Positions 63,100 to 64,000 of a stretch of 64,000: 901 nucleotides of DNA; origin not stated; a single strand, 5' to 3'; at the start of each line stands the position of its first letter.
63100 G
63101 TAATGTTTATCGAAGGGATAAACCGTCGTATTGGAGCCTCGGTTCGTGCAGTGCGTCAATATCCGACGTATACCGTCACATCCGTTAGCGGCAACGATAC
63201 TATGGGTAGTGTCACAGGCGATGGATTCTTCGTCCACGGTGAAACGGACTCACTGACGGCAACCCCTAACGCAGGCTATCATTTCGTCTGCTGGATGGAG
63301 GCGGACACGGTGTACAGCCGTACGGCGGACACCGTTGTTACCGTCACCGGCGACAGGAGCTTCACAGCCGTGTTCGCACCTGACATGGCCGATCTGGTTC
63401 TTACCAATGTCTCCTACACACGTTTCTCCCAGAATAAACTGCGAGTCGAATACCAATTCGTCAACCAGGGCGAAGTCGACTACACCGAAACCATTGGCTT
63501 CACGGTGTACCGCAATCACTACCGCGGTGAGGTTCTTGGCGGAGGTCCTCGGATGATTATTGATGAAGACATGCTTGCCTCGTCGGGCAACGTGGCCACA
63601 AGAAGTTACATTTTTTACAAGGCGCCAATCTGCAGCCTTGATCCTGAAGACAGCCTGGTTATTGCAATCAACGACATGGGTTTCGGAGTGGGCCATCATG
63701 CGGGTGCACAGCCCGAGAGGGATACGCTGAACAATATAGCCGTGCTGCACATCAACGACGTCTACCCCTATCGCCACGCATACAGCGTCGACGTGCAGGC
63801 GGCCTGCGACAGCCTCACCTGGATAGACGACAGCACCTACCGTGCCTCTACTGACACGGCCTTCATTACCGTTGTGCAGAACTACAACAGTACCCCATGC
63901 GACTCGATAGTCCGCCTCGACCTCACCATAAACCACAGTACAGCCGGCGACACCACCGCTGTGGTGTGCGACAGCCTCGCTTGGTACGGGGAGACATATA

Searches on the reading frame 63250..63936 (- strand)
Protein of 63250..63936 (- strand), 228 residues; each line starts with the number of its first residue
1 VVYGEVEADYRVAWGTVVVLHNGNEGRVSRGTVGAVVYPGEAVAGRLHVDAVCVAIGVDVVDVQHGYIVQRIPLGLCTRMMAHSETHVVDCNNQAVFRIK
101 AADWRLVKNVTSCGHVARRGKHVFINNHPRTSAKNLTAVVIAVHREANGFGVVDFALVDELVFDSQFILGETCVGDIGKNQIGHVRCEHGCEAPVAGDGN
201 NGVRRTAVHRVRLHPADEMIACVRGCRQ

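Call 32: find_encoding_contigs(protein=window:63250-63936:-, flank=10000, max_places=3)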
Protein window:63250-63936:- (228 aa): no gene with exactly this product is on record in the collection.
